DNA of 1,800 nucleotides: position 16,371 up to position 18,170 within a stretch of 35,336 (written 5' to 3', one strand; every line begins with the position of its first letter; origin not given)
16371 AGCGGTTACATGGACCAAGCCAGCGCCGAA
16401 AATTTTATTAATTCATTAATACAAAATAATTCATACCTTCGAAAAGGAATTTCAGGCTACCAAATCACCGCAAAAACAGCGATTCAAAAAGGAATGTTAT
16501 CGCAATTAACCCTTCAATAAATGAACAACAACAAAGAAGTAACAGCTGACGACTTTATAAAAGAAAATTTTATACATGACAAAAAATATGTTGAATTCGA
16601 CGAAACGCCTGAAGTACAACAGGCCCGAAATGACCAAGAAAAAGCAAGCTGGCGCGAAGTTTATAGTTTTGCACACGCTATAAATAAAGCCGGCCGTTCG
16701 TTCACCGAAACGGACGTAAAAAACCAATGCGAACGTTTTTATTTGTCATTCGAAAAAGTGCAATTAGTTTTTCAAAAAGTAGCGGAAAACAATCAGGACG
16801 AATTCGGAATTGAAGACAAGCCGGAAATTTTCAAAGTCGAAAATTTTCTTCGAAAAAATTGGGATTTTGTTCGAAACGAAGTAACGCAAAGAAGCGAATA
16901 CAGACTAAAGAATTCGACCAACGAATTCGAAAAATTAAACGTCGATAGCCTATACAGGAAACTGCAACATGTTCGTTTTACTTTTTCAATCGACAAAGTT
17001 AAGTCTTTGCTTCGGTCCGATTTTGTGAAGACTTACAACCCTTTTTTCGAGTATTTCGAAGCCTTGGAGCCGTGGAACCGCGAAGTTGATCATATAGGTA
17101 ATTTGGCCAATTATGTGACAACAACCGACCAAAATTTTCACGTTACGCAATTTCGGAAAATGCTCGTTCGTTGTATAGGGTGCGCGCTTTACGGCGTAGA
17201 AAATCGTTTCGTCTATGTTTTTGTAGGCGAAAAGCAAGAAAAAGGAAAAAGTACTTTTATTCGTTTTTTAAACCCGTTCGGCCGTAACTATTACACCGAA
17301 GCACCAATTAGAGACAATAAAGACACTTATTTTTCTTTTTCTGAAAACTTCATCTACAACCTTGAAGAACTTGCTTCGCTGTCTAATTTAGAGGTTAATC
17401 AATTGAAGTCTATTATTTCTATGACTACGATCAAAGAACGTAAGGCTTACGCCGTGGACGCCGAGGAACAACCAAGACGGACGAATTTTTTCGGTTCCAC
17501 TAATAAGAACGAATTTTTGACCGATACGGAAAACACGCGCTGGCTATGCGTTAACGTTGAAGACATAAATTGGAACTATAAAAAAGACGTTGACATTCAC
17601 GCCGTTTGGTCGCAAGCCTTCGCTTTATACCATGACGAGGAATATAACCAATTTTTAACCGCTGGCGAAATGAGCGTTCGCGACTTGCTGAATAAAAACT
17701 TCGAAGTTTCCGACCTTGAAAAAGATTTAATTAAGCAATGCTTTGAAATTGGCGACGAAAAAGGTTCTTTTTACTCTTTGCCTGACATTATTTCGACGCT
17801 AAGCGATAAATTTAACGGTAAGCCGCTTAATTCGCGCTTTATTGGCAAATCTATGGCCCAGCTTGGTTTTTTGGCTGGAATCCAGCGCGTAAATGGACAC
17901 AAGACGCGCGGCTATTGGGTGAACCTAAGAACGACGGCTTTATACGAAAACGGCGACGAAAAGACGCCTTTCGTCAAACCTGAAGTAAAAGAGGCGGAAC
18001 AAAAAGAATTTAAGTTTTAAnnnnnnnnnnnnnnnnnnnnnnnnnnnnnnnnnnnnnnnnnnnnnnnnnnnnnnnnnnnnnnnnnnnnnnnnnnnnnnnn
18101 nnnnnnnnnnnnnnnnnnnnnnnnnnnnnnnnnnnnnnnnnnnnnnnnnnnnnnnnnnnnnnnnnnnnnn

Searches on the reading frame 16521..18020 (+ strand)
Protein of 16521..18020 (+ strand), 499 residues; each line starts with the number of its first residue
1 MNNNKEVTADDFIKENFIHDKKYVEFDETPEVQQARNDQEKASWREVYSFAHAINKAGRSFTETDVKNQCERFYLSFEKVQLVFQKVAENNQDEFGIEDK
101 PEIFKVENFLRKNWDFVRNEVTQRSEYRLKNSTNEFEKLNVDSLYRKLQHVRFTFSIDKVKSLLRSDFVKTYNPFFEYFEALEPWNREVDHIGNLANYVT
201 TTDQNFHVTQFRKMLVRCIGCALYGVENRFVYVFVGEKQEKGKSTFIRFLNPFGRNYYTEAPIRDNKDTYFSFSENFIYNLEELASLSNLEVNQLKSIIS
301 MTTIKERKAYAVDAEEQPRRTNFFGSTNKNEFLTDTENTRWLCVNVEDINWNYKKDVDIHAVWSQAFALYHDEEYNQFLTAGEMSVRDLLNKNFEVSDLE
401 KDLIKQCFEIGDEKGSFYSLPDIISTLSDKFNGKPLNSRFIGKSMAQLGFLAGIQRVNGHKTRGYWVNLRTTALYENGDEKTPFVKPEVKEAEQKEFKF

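Call 7: search_protein_families(library=pfam, proteins=[window:16521-18020:+], max_evalue=0.01)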
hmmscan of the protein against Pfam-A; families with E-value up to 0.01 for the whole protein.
window:16521-18020:+ (499 aa): 2 families
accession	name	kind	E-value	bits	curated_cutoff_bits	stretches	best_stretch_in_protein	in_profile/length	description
PF05272.17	VapE-like_dom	-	1.4e-30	106.8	25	1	188-393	8-214/217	Virulence-associated protein E-like domain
PF19263.5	DUF5906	-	2e-08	35.3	27.6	1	234-337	1-110/114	Family of unknown function (DUF5906)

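Call 23: find_related_loci(query=window:16521-18020:+, collection=viral_contigs, flank=4000)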
Query window:16521-18020:+ (499 aa) in viral_contigs; peptide patterns used: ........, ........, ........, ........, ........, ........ (x = any residue, [..] = any of these).
31 stretches matched a pattern; 14 encode a relative of the query (tblastn E <= 1e-3); 14 distinct loci.
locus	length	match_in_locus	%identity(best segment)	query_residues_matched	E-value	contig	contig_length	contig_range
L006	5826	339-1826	84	4-499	0e+0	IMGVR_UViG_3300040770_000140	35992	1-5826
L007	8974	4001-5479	81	7-499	0e+0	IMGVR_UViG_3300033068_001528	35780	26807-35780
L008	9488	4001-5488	80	5-499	0e+0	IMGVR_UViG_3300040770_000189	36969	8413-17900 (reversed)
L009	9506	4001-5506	71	1-499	0e+0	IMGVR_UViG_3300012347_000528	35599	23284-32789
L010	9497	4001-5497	80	1-499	0e+0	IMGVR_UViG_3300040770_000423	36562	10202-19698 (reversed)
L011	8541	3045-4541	66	1-499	0e+0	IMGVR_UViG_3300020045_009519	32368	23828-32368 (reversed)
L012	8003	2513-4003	71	4-499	0e+0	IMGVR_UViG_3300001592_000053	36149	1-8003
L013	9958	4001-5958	59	4-469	0e+0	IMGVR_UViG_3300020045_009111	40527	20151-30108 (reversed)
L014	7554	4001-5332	48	42-484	4e-125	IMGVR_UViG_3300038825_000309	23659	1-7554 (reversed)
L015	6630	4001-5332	48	42-484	6e-122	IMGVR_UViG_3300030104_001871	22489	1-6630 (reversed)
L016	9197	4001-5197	43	70-468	2e-98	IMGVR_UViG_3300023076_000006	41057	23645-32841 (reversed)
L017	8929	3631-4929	41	47-484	4e-95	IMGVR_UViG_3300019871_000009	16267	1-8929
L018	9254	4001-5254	40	47-467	8e-94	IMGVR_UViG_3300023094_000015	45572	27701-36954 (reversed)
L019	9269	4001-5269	41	65-483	9e-92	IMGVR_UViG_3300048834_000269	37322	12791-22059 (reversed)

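Call 26: search_protein_families(library=pfam, proteins=[L017:5203-5601:+, L017:7166-7705:+, L017:7702-8340:+, L018:5603-6040:+, L018:6093-7211:+, L018:7208-7798:+, L019:5627-5995:+, L019:6168-7214:+, L016:5538-5915:+, L016:6317-7252:+], max_evalue=0.01)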
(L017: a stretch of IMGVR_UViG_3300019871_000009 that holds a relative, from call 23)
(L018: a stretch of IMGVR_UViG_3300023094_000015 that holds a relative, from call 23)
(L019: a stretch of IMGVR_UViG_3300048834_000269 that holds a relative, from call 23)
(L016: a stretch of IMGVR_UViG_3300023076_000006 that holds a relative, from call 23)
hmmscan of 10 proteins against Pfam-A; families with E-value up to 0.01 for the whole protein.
L017:5203-5601:+ (132 aa): 0 families

L017:7166-7705:+ (179 aa): 1 family
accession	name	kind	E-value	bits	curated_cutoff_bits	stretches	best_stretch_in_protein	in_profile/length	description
PF18757.6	Nmad5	-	2.9e-07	31.2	27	1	13-154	50-187/206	Nucleotide modification associated domain 5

L017:7702-8340:+ (212 aa): 1 family
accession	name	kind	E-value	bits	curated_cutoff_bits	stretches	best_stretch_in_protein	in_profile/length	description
PF11380.13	Stealth_CR2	-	1.9e-05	25.2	39.4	1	11-96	3-101/108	Stealth protein CR2, conserved region 2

L018:5603-6040:+ (145 aa): 1 family
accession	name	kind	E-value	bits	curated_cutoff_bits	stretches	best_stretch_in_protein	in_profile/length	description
PF16677.11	GP3_package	-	2.8e-17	63.2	29.4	1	5-99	1-104/105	DNA-packaging protein gp3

L018:6093-7211:+ (372 aa): 1 family
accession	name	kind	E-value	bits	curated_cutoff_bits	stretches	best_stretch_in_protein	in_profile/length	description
PF03237.21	Terminase_6N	-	5e-05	23.5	22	1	18-125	31-145/215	Terminase large subunit, T4likevirus-type, N-terminal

L018:7208-7798:+ (196 aa): 0 families

L019:5627-5995:+ (122 aa): 1 family
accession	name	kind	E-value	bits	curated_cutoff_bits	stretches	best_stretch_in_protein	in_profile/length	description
PF16677.11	GP3_package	-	2.3e-14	53.9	29.4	1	3-94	1-104/105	DNA-packaging protein gp3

L019:6168-7214:+ (348 aa): 1 family
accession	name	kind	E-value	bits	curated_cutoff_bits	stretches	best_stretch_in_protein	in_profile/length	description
PF03237.21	Terminase_6N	-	8.7e-06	26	22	1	25-158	68-210/215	Terminase large subunit, T4likevirus-type, N-terminal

L016:5538-5915:+ (125 aa): 1 family
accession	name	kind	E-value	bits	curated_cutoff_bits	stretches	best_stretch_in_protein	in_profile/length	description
PF16677.11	GP3_package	-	5.8e-16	59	29.4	1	5-98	1-104/105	DNA-packaging protein gp3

L016:6317-7252:+ (311 aa): 2 families
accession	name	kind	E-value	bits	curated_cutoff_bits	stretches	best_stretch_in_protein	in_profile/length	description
PF24703.2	DUF7666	-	1.3e-29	103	27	1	6-98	1-93/95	Domain of unknown function (DUF7666)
PF01469.24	Pentapeptide_2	-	3.3e-12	46.5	26.4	2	162-196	2-36/40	Pentapeptide repeats (8 copies)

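Call 32: search_protein_families(library=pfam, proteins=[L014:5337-6206:+, L014:6312-6575:+, L014:6812-7270:+, L014:7215-7535:+, L015:5313-5600:+, L015:5887-6303:+, L013:5473-5973:+, L013:6378-6755:+, L013:6757-7584:+, L013:7648-8067:+], max_evalue=0.01)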
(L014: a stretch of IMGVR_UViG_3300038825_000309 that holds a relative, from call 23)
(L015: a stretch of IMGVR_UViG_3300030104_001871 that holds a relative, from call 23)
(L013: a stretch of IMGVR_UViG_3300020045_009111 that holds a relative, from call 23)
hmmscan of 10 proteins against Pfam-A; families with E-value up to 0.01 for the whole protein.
L014:5337-6206:+ (289 aa): 0 families

L014:6312-6575:+ (87 aa): 0 families

L014:6812-7270:+ (152 aa): 1 family
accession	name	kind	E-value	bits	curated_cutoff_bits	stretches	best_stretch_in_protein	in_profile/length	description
PF08299.17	Bac_DnaA_C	-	7.4e-09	35.9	31.5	1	17-77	6-67/69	Bacterial dnaA protein helix-turn-helix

L014:7215-7535:+ (106 aa): 1 family
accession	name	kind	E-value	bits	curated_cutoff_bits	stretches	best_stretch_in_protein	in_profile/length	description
PF01844.29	HNH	-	8.3e-08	32.7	21.4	1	49-95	1-45/47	HNH endonuclease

L015:5313-5600:+ (95 aa): 1 family
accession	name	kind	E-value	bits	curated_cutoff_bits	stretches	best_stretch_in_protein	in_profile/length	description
PF14745.11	WASH-4_N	-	0.0052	15.8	25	1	16-85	103-171/572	WASH complex subunit 4, N-terminal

L015:5887-6303:+ (138 aa): 1 family
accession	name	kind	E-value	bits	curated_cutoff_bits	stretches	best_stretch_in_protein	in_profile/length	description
PF08299.17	Bac_DnaA_C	-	3.3e-12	46.7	31.5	1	17-77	6-67/69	Bacterial dnaA protein helix-turn-helix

L013:5473-5973:+ (166 aa): 0 families

L013:6378-6755:+ (125 aa): 0 families

L013:6757-7584:+ (275 aa): 1 family
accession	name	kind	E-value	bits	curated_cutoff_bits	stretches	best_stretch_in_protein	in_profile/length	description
PF08774.17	VRR_NUC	-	0.00051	20.5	23.8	1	69-162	4-114/116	VRR-NUC domain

L013:7648-8067:+ (139 aa): 1 family
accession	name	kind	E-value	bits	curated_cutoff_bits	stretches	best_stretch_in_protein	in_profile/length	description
PF16677.11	GP3_package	-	6.5e-12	46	29.4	1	28-119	5-102/105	DNA-packaging protein gp3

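Call 36: find_related_loci(query=A1, collection=genome_contigs, flank=4000)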
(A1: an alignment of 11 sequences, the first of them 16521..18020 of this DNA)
Query A1 (499 aa) in genome_contigs; peptide patterns used: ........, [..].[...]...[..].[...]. (x = any residue, [..] = any of these).
75 stretches matched a pattern; 1 encode a relative of the query (tblastn E <= 1e-3); 1 distinct loci.
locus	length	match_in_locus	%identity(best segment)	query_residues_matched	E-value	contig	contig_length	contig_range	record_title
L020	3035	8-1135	43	105-481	3e-86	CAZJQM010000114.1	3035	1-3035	MAG TPA_asm: uncultured Pseudomonadota bacterium isolate SRP200132_co2_204 genome assembly, contig: NODE_52826_length_30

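Call 37: find_related_loci(query=A1, collection=metagenome_contigs, flank=4000)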
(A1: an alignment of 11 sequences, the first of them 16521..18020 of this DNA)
Query A1 (499 aa) in metagenome_contigs; peptide patterns used: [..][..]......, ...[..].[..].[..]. (x = any residue, [..] = any of these).
600 stretches matched a pattern (row limit reached: there are more); 102 encode a relative of the query (tblastn E <= 1e-3); the best 80 are kept; 80 distinct loci.
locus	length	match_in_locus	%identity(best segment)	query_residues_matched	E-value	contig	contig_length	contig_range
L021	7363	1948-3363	57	12-482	2e-173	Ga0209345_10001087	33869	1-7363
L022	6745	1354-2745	50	1-467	2e-147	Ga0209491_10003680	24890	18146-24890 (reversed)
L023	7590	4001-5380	51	13-467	3e-142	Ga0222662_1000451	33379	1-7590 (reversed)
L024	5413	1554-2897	51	34-476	4e-140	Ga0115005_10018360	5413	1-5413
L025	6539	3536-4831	47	43-470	3e-130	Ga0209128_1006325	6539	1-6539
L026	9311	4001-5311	50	47-483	2e-130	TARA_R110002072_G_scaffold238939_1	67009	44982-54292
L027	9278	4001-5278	47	45-469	5e-125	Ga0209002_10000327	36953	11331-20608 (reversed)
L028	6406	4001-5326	46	45-484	2e-121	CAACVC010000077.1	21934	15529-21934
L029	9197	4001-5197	43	70-468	6e-98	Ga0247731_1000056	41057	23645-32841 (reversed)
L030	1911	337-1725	39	41-477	5e-98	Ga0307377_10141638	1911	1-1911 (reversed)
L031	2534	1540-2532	45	33-362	2e-91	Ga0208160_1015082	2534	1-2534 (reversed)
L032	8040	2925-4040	40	101-467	1e-74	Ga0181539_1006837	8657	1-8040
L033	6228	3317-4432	40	101-467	1e-74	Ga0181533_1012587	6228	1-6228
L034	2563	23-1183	38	101-479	5e-74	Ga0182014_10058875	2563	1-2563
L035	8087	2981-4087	33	106-468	1e-55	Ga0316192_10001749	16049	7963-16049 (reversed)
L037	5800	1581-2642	36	108-465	2e-52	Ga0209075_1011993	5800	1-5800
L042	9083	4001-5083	35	109-471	9e-51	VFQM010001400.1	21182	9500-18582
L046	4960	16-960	37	155-471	3e-47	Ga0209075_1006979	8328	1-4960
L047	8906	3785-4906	30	106-467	1e-44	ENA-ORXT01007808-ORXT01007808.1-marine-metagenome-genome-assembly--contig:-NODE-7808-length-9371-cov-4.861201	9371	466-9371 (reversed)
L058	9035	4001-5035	22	110-445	2e-10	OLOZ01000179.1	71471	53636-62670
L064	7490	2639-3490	24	172-445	1e-9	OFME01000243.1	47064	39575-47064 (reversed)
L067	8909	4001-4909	23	172-465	1e-10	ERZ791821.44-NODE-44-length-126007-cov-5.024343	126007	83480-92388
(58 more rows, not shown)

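Call 38: find_related_loci(query=A1, collection=viral_contigs, flank=4000)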
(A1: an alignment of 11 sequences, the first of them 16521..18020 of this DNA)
Query A1 (499 aa) in viral_contigs; peptide patterns used: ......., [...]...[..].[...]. (x = any residue, [..] = any of these).
204 stretches matched a pattern; 20 encode a relative of the query (tblastn E <= 1e-3); 20 distinct loci.
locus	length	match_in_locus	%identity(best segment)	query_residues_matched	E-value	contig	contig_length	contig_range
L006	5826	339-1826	84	4-499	0e+0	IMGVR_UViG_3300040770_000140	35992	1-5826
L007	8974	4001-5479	81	7-499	0e+0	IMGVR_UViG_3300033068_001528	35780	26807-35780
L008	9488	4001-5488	80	5-499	0e+0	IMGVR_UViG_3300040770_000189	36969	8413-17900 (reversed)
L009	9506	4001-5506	71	1-499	0e+0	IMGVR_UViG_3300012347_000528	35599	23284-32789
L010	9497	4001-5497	80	1-499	0e+0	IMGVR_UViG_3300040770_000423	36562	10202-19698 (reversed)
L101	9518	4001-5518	71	1-499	0e+0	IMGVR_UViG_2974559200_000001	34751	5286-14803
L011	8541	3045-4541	66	1-499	0e+0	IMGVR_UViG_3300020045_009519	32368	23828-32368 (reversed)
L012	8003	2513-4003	71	4-499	0e+0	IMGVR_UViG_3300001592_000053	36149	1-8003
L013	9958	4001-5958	59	4-469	0e+0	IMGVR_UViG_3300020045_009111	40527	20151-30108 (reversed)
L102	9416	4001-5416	57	12-482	7e-174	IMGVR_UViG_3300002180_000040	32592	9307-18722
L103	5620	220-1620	56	6-465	5e-172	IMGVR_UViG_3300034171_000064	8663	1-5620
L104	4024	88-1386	58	38-465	3e-175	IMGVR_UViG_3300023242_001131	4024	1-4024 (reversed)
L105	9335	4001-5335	51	31-467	1e-141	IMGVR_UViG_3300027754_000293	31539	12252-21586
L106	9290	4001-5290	50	42-467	2e-139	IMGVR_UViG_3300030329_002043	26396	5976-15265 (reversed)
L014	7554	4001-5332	48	42-484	6e-125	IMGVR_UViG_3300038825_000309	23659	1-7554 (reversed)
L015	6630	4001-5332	48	42-484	8e-122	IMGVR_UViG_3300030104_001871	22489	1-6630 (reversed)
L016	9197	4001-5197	43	70-468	2e-98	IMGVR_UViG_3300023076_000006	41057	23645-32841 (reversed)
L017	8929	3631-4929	41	47-484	5e-95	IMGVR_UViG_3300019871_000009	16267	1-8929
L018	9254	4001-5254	40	47-467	1e-93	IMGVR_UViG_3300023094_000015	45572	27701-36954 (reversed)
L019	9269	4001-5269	41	65-483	1e-91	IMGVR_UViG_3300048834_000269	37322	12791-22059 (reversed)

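Call 41: search_protein_families(library=pfam, proteins=[L046:1205-2125:+, L046:2317-3561:+, L035:4869-5981:+, L047:5568-6386:+, L047:6388-7152:+, L064:4592-5851:+, L058:6047-7483:+, L032:5254-6186:+, L106:5652-6086:+, L025:5134-5583:+], max_evalue=0.01)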
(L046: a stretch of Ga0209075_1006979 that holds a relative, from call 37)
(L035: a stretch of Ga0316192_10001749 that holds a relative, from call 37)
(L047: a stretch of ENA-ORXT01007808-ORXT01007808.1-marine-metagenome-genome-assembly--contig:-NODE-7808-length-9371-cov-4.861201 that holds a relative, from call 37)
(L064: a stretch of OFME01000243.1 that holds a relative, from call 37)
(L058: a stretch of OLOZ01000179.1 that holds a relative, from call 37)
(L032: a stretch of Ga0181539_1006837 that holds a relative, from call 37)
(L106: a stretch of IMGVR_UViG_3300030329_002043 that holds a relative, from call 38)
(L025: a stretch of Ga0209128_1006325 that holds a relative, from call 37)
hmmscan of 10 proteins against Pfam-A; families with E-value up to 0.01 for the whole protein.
L046:1205-2125:+ (306 aa): 5 families
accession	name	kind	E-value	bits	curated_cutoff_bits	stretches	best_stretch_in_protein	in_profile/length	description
PF13155.12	Toprim_2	-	9e-14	52.1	22.1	1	191-276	1-88/88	Toprim-like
PF01807.25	Zn_ribbon_DnaG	-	3.1e-06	27.3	24.9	1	9-83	13-85/98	CHC2 zinc finger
PF01751.28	Toprim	-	1.5e-05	25.5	23.1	1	190-264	2-90/96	Toprim domain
PF13362.12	Toprim_3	-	6e-05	23.8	27.2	1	190-278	2-91/95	Toprim domain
PF13662.12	Toprim_4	-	0.0031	18.2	25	1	190-254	3-72/85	Toprim domain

L046:2317-3561:+ (414 aa): 1 family
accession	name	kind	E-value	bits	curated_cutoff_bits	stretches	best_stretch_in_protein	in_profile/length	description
PF03432.20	Relaxase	-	0.0012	19.5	24.6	1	55-178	8-125/132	MobA/VirD2-like, nuclease domain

L035:4869-5981:+ (370 aa): 0 families

L047:5568-6386:+ (272 aa): 0 families

L047:6388-7152:+ (254 aa): 1 family
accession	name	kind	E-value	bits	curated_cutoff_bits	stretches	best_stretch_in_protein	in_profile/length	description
PF01755.23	Glyco_transf_25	-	9.8e-05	22.7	24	0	7-31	3-27/199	Glycosyltransferase family 25 (LPS biosynthesis protein)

L064:4592-5851:+ (419 aa): 2 families
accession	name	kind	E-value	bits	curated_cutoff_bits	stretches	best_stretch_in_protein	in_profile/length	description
PF01076.25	Mob_Pre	-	5.1e-17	62.8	25.5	1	55-185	31-159/196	Plasmid recombination enzyme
PF10473.14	CENP-F_leu_zip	-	0.0077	16.7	34.5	1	333-402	51-117/140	Leucine-rich repeats of kinetochore protein Cenp-F/LEK1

L058:6047-7483:+ (478 aa): 1 family
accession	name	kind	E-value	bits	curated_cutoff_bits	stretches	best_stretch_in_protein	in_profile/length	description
PF03389.21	MobA_MobL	-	1.4e-09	38.6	26.7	1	66-211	69-192/224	MobA/MobL family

L032:5254-6186:+ (310 aa): 1 family
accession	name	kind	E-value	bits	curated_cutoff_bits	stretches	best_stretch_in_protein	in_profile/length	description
PF12686.12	DUF3800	-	1e-19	72.2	21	1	3-264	1-149/149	Protein of unknown function (DUF3800)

L106:5652-6086:+ (144 aa): 1 family
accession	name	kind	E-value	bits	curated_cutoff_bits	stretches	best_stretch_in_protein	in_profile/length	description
PF08774.17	VRR_NUC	-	0.0044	17.5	23.8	1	77-123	59-109/116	VRR-NUC domain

L025:5134-5583:+ (149 aa): 0 families

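Call 49: search_solved_structures(query=window:16521-18020:+, max_evalue=1, show_alignments=2)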
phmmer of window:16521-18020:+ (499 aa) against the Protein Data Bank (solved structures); distinct sequences matched with E-value up to 1: 1.
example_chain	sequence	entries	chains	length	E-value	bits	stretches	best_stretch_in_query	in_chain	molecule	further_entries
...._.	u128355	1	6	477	1.2e-07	34.1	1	141-355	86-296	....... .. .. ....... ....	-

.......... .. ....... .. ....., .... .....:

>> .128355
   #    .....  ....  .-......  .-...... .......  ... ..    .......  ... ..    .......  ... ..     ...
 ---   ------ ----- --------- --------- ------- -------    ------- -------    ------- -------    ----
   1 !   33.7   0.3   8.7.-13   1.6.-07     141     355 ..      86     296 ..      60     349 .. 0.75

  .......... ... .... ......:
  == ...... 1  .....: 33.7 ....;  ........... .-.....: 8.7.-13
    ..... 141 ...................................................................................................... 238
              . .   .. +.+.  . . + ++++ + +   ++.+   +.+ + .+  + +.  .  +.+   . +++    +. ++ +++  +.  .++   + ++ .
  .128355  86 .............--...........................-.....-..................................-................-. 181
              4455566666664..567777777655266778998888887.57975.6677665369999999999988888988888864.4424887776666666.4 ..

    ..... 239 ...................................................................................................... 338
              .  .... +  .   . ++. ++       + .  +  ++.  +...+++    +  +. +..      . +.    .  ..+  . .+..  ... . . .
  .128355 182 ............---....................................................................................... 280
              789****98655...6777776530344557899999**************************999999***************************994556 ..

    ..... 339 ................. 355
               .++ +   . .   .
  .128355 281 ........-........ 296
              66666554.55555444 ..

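Call 50: search_solved_structures(query=A1, max_evalue=1)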
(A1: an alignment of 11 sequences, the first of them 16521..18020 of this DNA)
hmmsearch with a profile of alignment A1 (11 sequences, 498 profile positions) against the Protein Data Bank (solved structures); distinct sequences matched with E-value up to 1: 2.
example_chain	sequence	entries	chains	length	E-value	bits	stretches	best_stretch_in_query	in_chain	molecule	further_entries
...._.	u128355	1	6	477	6.4e-13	51.6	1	136-341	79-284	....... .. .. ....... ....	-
7ji4_A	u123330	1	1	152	0.26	13.3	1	7-100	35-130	KdpD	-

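Call 52: find_homologous_proteins(query=window:16521-18020:+, max_evalue=1e-10)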
Query window:16521-18020:+ (499 aa): 310 proteins with E <= 1e-10 among 6542 candidates; the best 120 are listed.
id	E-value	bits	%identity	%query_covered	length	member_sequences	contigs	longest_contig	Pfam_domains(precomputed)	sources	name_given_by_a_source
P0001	0.0e+0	1132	100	100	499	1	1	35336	PF19263.6,PF05272.18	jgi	jgi:hypothetical protein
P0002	2.6e-284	961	84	99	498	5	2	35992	PF19263.6,PF05272.18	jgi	jgi:hypothetical protein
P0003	2.5e-273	925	80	100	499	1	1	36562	PF19263.6,PF05272.18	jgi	jgi:hypothetical protein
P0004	2.2e-271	919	81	99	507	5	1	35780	PF19263.6,PF05272.18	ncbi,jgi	-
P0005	1.3e-267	906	79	99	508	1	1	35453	PF19263.6,PF05272.18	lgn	-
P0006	1.2e-237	807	74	96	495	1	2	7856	PF19263.6,PF05272.18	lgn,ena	-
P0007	4.1e-237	806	71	100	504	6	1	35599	PF19263.6,PF05272.18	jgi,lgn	-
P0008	3.9e-233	793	71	100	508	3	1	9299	PF19263.6,PF05272.18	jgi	jgi:hypothetical protein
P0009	1.2e-232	791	70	100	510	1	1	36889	PF19263.6,PF05272.18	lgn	-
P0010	1.7e-226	771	67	100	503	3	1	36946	PF19263.6,PF05272.18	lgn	-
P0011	3.4e-223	760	67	100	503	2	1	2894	PF19263.6,PF05272.18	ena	-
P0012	4.9e-218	743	66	99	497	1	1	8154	PF19263.6,PF05272.18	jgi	-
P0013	3.4e-216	737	68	98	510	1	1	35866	PF19263.6,PF05272.18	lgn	-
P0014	5.6e-216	736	66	100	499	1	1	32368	PF19263.6,PF05272.18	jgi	-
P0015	1.9e-213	728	64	99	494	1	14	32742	PF19263.6,PF05272.18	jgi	jgi:predicted P-loop ATPase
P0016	1.5e-212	725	65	99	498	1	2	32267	PF19263.6,PF05272.18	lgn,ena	-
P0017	1.9e-202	691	61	98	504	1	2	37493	PF19263.6,PF05272.18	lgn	-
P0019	1.8e-182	626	58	93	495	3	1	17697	PF05272.18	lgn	-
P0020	1.1e-175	603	59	92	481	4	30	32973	PF19263.6,PF05272.18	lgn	-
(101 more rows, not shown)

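Call 62: predict_structure(alignment_id=A2)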
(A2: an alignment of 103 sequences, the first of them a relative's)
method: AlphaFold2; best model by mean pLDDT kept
length: 499 residues; sequences in the alignment: 103
mean_pLDDT: 83.9   pTM: 0.72
mean pLDDT of the five models: 83.9, 83.7, 83.2, 83.2, 82.9
residues with pLDDT >= 90: 212; 70-90: 219; 50-70: 34; < 50: 34
segments of 3 or more residues with pLDDT < 50: 1-4, 18-28, 477-492
pLDDT, mean of each block of 10 residues (from residue 1): 54 54 44 63 87 89 90 88 88 87 91 93 92 90 92 91 92 95 93 95 94 97 93 84 91 93 84 92 79 86 85 88 92 81 92 94 97 93 91 83 83 84 86 76 83 87 87 53 46 52
secondary structure, 60 per line:
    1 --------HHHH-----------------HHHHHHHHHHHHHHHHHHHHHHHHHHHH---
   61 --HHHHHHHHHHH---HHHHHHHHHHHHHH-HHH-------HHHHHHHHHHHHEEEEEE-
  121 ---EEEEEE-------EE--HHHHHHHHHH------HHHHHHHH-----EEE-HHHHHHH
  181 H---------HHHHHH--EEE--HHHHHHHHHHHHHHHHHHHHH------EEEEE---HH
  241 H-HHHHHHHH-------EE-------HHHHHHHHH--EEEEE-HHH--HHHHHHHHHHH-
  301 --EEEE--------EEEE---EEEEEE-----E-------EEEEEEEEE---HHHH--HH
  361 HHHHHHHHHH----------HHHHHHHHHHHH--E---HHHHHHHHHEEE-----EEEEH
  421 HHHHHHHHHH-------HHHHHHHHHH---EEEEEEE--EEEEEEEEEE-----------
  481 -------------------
elements in order: H9-12 H30-57 H63-73 H77-90 H102-113 E114-119 E124-129 H141-150 H157-164 E170-172 H174-181 H191-196 E199-201 H204-224 E231-235 H243-250 H267-275 E278-282 H289-299 E303-306 E315-318 E322-327 E341-349 H353-356 H359-370 H381-392 H399-407 E408-410 E416-419 H420-430 H438-447 E451-457 E460-469
